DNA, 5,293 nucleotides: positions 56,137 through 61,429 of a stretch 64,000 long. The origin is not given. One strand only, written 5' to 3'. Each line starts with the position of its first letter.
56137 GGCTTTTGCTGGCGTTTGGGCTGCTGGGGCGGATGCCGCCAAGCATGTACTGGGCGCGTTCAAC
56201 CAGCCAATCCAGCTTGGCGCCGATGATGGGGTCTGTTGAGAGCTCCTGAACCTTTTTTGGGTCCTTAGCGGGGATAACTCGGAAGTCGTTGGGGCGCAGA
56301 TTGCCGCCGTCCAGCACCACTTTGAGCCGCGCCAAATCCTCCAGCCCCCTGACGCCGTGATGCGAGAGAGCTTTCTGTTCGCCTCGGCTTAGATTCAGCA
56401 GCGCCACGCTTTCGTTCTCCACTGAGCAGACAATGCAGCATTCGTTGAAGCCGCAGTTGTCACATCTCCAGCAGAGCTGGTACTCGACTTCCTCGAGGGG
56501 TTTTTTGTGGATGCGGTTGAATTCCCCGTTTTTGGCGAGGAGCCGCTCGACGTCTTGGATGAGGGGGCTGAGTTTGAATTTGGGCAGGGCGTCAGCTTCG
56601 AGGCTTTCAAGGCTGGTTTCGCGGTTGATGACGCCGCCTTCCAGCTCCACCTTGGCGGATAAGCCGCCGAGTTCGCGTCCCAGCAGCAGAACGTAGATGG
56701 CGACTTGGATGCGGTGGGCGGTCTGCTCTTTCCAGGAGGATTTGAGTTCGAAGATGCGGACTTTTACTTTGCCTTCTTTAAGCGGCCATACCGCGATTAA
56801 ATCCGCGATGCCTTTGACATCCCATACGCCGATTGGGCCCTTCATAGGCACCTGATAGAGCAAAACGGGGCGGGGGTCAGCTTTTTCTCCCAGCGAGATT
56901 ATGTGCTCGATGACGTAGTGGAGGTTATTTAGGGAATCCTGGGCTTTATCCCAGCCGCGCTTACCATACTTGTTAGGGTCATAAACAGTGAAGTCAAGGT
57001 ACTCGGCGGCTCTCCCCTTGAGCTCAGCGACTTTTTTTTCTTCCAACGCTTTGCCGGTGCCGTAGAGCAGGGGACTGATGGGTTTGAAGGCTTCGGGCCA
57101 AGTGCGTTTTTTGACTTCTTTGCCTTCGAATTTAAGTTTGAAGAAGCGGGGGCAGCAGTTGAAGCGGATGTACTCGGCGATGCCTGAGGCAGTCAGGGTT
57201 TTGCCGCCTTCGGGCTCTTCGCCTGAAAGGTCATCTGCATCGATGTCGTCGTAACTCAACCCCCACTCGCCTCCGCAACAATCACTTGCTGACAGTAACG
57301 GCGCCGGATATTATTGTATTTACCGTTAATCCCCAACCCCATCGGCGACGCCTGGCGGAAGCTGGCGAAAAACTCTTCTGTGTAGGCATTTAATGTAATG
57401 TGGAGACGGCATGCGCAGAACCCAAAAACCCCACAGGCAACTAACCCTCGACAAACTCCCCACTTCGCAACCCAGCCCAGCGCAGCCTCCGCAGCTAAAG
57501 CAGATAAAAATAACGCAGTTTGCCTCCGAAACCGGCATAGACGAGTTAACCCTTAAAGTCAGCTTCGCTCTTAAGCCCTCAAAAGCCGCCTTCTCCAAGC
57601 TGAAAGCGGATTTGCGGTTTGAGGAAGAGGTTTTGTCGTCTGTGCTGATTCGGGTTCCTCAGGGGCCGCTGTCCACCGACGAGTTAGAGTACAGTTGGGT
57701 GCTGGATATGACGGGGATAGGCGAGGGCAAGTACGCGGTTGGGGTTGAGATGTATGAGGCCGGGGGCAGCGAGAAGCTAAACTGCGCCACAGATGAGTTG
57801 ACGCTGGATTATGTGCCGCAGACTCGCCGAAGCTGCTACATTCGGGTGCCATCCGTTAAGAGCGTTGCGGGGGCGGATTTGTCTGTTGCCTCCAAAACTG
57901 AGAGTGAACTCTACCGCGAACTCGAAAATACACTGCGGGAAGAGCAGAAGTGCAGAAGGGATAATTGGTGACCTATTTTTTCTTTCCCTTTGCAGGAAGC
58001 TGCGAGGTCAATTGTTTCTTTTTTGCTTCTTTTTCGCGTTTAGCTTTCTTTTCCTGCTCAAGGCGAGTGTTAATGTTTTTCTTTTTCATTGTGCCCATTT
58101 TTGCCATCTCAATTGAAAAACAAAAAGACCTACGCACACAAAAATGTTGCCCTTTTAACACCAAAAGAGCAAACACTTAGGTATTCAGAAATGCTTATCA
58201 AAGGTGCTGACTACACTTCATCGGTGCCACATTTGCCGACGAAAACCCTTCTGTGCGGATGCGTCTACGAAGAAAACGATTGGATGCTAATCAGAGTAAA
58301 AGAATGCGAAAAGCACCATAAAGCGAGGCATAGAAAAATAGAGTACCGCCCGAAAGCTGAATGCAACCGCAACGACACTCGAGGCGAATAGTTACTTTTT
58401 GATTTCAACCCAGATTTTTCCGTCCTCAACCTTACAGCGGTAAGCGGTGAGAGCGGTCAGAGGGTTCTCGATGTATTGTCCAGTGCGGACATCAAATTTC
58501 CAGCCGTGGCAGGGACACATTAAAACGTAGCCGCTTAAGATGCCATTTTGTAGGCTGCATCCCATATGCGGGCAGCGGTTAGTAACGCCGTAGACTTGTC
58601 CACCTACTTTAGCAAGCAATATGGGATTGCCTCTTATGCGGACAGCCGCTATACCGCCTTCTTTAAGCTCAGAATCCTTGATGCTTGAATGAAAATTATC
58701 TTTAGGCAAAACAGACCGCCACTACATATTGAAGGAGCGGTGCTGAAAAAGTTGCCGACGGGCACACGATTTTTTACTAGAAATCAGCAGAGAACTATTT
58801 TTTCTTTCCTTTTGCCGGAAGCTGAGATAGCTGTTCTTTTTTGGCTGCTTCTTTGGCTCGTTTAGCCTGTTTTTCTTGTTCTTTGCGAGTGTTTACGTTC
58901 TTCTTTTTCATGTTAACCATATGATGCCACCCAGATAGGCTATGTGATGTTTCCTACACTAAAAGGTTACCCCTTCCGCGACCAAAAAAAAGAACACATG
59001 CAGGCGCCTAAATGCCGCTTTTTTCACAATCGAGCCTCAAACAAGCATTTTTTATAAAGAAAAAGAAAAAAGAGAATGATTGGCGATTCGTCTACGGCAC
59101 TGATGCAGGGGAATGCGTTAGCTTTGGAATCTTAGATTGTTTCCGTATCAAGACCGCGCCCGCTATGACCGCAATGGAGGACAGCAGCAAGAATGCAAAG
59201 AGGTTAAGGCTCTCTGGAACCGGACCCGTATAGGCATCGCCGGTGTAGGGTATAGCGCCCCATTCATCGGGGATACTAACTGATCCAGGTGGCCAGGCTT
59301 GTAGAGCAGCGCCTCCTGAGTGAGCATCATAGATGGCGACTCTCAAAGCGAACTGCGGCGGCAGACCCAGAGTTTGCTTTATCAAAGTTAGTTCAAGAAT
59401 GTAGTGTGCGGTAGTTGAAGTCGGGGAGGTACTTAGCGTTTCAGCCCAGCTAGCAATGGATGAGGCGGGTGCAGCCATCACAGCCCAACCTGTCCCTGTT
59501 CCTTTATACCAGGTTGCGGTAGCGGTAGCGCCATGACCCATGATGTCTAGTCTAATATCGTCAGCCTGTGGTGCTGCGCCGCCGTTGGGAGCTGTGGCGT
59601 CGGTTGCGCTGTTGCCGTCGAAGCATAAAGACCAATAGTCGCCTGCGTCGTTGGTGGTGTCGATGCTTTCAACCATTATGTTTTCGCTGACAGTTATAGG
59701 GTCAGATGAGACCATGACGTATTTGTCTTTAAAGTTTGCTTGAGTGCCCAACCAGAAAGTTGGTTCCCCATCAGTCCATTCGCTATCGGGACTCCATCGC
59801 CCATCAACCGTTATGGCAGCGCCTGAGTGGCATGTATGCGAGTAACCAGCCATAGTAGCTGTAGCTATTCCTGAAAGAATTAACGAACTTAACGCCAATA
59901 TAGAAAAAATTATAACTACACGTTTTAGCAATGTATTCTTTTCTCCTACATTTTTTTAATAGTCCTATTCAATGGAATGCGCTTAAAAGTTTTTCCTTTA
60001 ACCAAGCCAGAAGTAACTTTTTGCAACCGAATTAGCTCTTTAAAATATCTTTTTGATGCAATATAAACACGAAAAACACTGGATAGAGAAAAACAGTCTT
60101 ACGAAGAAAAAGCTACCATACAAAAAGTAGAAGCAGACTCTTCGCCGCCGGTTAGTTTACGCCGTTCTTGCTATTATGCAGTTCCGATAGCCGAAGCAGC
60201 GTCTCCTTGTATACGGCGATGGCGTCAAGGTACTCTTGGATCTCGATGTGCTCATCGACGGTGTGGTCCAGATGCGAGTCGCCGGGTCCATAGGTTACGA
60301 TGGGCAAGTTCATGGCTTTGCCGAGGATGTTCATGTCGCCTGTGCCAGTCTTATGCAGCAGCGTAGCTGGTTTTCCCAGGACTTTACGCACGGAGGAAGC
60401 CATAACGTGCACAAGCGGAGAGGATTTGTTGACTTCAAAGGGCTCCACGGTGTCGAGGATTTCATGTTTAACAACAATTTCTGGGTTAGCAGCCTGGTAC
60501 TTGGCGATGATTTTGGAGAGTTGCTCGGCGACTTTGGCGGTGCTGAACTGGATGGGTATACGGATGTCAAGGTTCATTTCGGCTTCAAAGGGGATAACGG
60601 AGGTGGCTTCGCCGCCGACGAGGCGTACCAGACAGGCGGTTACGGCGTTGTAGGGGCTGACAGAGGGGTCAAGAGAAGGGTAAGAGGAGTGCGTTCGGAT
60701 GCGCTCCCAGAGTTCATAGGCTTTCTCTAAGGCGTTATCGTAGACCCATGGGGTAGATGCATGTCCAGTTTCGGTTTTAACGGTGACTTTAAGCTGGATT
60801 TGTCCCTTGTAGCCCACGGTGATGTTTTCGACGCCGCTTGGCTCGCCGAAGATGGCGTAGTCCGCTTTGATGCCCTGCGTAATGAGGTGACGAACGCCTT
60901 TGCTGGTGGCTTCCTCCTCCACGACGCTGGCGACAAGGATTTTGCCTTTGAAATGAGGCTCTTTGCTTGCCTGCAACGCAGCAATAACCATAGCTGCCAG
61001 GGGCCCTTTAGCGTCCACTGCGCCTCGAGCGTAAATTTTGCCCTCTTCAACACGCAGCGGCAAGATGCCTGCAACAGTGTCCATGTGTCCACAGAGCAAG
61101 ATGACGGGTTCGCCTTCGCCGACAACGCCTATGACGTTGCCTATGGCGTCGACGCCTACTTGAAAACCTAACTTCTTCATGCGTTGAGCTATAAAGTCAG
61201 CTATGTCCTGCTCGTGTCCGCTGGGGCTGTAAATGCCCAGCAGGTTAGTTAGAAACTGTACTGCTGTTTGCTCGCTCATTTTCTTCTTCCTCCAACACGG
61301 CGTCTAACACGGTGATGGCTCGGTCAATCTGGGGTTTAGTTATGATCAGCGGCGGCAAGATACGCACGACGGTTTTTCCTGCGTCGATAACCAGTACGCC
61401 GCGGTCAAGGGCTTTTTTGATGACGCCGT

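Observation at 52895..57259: Giant single-polypeptide Fe-S nuclease + unassigned 550-aa core + Upf1/Dna2-like helicase: archaeal Dna2-like enzyme or stand-alone nuclease-helicase immunity protein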

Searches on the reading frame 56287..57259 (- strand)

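Call 82: search_solved_structures(query=window:56287-57259:-, max_evalue=10, show_alignments=2)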
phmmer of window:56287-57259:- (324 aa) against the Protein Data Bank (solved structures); distinct sequences matched with E-value up to 10: 0.
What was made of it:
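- Tried and rejected: phmmer of residues 1-324 against PDB found nothing (call 82).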

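Call 85: search_solved_structures(query=A8, max_evalue=10, show_alignments=2)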
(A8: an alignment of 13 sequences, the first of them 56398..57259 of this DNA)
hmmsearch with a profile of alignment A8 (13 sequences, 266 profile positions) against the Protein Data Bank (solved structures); distinct sequences matched with E-value up to 10: 2.
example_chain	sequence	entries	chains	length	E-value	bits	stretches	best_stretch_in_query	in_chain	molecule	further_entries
4ic1_A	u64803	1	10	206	0.00072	22.6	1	107-172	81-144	Uncharacterized protein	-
5tpj_A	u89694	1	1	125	0.16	14.9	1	163-232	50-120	denovo NTF2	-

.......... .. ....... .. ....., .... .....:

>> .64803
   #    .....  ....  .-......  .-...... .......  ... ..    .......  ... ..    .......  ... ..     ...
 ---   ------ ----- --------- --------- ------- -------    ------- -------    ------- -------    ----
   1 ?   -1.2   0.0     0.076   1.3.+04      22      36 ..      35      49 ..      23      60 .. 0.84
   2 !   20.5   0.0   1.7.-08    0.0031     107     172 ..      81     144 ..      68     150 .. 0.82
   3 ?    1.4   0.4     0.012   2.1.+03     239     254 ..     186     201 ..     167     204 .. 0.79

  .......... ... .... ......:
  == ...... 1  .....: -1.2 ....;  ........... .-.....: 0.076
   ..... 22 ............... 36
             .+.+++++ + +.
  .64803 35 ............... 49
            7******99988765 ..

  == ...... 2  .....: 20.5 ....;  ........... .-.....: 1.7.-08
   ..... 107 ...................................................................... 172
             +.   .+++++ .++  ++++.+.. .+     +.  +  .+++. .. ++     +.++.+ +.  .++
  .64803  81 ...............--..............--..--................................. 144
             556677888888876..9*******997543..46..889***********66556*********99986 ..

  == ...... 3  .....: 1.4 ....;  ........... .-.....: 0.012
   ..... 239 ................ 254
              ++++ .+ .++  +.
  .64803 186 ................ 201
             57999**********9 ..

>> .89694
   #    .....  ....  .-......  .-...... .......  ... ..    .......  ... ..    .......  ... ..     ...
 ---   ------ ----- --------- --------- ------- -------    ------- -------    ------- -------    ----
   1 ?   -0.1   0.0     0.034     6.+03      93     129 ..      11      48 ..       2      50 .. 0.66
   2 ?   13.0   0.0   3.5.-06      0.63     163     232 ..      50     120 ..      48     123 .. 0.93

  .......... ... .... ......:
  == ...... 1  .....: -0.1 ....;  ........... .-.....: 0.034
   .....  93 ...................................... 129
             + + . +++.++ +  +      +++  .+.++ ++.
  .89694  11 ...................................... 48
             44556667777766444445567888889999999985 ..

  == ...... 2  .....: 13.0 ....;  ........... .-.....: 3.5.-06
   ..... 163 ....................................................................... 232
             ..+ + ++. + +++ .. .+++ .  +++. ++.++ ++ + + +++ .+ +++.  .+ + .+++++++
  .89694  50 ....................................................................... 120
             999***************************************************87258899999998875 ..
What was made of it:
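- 56405..57199 (-): Residues 21-285: Cas4/AddB-type 'iron-staple' PD-(D/E)xK nuclease. Key residues: E73, D153, E171-x-K173, Q185xxxY189; Cys36, 266, 269, 275. Profile hit to Cas4 SSO0001 (call 85).
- Checked: A family profile hits Cas4 SSO0001 (4IC1, E 7e-4) with these motifs aligned (call 85).
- Tried and rejected: A family profile was needed (call 85).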

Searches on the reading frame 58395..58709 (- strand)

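Call 11: search_protein_families(library=pfam, proteins=[window:58395-58709:-], max_evalue=0.001)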
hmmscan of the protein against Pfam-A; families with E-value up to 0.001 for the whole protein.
window:58395-58709:- (105 aa): 2 families
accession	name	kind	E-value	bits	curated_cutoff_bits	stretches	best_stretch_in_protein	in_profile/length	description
PF00355.32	Rieske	-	5.4e-19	68.3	20.3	1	10-86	6-82/88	Rieske [2Fe-2S] domain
PF13806.12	Rieske_2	-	2.8e-11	43.7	27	1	10-102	6-104/104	Rieske-like [2Fe-2S] domain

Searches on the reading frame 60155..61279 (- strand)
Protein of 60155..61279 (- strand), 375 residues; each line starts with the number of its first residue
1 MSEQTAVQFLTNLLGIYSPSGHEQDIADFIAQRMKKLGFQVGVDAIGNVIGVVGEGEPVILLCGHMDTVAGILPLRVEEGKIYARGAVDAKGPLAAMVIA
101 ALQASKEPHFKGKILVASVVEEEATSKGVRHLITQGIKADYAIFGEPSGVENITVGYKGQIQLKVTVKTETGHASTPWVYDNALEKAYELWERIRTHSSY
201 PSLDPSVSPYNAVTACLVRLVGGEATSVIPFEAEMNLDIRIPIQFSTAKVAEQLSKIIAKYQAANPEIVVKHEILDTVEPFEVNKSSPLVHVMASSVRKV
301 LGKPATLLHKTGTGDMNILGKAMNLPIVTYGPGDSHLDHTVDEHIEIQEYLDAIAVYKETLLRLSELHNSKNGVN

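Call 11: search_protein_families(library=pfam, proteins=[window:60155-61279:-], max_evalue=0.001)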
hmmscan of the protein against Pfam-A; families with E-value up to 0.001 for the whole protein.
window:60155-61279:- (375 aa): 3 families
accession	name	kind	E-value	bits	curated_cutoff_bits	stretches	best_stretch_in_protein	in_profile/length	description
PF01546.33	Peptidase_M20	-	6.6e-29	101.7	24.6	1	61-362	1-205/206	Peptidase family M20/M25/M40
PF07687.19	M20_dimer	-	1.1e-09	38.6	21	1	156-262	2-103/107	Peptidase dimerisation domain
PF04389.22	Peptidase_M28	-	0.00011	22.4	21.3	1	48-135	1-79/193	Peptidase family M28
